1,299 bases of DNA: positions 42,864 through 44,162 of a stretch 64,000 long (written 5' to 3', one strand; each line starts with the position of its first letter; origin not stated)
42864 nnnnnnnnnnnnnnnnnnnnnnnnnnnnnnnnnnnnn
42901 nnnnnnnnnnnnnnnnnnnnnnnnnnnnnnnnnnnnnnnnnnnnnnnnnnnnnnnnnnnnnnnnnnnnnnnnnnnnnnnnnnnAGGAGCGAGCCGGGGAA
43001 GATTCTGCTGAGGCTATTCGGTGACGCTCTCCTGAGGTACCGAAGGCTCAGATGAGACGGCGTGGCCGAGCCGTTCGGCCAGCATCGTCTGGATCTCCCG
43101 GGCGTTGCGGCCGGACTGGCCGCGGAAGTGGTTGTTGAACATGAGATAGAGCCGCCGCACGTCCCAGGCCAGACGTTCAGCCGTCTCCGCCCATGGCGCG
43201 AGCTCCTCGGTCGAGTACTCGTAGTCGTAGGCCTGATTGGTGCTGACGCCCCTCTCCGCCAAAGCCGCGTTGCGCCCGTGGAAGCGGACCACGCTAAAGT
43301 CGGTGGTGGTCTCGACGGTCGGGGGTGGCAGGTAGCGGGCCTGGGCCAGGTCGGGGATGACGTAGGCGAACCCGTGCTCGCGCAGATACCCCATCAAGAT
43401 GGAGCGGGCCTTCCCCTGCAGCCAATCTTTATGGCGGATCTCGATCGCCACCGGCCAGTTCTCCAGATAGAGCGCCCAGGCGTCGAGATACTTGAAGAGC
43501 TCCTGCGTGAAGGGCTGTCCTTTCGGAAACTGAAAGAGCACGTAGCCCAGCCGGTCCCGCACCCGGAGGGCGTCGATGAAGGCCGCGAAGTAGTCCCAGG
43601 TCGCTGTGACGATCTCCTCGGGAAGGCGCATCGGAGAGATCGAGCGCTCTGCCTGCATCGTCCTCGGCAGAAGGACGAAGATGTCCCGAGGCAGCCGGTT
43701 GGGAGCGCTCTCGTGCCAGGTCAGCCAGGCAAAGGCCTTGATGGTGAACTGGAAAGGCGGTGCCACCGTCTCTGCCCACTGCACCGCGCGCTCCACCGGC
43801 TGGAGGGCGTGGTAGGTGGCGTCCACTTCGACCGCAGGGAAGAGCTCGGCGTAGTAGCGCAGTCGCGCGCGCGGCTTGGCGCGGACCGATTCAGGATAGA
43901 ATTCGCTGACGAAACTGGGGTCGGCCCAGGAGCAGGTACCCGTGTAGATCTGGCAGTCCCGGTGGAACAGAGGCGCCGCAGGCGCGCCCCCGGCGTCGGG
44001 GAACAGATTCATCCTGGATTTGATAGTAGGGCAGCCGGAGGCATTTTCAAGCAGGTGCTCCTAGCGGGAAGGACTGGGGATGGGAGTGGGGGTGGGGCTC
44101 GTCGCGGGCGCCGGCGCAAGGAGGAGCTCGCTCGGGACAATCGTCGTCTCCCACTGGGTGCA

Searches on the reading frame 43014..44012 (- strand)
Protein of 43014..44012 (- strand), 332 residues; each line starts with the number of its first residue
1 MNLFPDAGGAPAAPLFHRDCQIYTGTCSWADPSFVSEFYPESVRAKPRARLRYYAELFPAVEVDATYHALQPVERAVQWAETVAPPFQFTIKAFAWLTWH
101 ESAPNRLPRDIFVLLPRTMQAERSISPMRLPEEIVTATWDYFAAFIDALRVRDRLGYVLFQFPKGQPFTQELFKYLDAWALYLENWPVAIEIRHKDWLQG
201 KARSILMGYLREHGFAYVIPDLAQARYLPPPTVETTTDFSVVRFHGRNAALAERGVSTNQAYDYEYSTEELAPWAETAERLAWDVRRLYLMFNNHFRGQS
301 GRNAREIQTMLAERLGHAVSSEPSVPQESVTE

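Call 22: search_protein_families(library=pfam, proteins=[window:43014-44012:-], max_evalue=0.01)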
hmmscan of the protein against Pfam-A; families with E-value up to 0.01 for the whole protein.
window:43014-44012:- (332 aa): 1 family
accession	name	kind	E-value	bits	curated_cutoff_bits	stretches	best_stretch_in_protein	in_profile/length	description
PF01904.24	DUF72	-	1.1e-49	169.8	25.3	1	39-310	1-217/217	Protein of unknown function DUF72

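Call 62: search_protein_families(library=ncbifam, proteins=[window:43014-44012:-], max_evalue=0.00001)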
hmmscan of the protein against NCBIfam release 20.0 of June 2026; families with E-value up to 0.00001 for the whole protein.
window:43014-44012:- (332 aa): 0 families
